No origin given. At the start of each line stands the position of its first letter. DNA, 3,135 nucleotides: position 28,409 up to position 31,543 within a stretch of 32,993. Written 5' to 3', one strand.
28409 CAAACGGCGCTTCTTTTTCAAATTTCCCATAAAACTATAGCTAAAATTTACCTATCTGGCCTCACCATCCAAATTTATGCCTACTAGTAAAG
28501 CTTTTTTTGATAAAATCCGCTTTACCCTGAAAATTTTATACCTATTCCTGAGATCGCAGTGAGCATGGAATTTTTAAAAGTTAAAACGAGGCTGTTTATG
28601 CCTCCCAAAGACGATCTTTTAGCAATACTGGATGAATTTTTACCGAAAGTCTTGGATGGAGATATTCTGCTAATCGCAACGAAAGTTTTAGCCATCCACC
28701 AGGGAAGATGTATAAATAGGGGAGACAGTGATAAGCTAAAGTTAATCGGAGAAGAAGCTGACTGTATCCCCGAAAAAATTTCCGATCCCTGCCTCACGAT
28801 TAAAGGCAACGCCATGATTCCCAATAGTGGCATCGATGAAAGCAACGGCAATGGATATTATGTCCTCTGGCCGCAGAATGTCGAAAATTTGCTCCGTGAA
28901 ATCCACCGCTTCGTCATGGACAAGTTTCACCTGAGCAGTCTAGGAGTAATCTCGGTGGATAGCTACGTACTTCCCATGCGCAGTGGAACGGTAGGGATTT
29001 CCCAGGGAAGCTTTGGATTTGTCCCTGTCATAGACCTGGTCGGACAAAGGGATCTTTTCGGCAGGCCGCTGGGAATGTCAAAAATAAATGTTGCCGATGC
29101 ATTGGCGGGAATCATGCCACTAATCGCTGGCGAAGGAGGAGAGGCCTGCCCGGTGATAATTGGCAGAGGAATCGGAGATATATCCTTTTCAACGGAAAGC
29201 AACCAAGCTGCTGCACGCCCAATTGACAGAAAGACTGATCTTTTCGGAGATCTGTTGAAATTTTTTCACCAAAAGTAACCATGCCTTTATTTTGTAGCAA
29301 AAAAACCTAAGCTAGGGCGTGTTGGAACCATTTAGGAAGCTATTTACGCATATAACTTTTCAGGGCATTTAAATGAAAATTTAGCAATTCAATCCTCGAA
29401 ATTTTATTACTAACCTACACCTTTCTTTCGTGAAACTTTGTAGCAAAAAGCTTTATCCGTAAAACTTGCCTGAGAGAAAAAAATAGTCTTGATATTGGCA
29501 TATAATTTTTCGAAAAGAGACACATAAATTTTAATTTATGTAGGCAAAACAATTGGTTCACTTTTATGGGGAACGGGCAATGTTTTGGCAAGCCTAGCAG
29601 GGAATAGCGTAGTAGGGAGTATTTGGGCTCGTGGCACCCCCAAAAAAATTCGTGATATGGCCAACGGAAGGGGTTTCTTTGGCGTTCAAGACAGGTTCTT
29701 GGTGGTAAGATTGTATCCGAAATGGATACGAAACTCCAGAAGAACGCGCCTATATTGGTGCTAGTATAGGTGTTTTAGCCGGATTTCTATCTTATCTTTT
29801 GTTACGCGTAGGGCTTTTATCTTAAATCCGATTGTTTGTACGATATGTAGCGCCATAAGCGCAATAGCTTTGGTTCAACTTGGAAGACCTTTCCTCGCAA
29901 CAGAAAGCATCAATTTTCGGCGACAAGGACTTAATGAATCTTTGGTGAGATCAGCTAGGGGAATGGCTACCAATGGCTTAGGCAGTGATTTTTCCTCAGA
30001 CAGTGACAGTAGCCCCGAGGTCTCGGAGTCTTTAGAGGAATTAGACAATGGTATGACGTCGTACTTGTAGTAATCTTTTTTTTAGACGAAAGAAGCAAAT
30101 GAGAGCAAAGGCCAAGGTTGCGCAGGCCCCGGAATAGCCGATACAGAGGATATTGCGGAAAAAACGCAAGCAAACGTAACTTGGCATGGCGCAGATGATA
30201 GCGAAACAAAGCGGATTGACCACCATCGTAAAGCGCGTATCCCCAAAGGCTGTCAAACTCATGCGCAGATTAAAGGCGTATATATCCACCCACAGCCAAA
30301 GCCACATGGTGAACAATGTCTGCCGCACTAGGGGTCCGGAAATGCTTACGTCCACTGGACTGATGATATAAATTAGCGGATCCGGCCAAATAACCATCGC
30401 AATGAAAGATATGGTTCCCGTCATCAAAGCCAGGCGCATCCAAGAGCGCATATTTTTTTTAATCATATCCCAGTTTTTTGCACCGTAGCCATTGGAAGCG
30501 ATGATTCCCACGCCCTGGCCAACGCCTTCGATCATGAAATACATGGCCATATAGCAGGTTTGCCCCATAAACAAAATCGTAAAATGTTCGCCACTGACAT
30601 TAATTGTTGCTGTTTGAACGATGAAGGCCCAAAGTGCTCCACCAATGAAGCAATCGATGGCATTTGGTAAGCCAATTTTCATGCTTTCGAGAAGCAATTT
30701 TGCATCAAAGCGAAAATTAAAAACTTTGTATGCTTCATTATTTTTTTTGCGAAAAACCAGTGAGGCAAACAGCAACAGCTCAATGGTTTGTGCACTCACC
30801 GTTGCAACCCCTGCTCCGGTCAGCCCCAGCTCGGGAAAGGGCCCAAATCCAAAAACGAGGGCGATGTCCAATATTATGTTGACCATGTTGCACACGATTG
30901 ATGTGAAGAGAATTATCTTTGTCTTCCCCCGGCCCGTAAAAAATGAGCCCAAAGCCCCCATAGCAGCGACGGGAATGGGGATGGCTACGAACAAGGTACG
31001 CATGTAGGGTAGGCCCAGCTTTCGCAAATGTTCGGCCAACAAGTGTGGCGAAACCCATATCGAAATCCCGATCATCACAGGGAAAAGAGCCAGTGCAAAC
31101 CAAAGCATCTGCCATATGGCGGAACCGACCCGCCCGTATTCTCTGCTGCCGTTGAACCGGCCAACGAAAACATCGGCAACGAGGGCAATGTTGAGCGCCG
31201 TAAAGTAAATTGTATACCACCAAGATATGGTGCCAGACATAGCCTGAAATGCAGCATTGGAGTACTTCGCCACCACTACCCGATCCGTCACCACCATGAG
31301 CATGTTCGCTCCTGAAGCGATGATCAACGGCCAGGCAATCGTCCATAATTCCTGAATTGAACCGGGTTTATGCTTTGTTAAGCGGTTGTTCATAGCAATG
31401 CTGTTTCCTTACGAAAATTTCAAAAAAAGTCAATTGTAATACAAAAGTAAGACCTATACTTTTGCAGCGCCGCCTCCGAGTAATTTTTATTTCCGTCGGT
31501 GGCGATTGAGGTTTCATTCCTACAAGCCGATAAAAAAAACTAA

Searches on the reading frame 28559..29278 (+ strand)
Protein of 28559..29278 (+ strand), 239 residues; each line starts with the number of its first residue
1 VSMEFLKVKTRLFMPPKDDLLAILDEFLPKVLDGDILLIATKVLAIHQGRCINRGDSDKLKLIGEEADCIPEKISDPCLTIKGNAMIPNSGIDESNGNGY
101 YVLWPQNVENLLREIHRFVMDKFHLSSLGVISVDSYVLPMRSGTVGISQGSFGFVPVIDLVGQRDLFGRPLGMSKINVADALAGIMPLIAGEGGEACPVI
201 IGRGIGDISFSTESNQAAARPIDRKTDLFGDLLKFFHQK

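Call 78: search_protein_families(library=pfam, proteins=[window:28559-29278:+], max_evalue=0.001)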
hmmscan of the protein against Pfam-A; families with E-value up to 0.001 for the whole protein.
window:28559-29278:+ (239 aa): 1 family
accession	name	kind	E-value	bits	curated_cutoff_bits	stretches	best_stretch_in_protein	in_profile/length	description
PF01996.21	F420_ligase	-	4.1e-26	92.3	25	1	16-204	9-218/218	F420-0:Gamma-glutamyl ligase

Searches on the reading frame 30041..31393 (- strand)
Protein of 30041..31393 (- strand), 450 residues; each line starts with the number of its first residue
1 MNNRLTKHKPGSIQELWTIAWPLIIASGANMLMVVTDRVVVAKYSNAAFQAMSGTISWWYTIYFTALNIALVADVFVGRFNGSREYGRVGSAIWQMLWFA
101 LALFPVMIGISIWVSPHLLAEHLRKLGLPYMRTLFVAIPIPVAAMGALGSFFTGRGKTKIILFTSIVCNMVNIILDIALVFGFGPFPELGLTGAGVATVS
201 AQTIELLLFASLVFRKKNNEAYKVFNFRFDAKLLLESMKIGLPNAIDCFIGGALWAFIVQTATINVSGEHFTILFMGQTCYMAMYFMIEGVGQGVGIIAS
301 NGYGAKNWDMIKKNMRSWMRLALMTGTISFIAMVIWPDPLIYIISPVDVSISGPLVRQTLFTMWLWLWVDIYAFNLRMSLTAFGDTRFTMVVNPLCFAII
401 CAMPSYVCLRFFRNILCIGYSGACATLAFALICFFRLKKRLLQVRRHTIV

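Call 45: search_protein_families(library=pfam, proteins=[window:30041-31393:-], max_evalue=0.00001)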
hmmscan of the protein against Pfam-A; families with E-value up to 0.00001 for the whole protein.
window:30041-31393:- (450 aa): 1 family
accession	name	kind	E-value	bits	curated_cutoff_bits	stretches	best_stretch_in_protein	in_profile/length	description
PF01554.23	MatE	-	3.4e-21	76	24.9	2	22-176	1-159/161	MatE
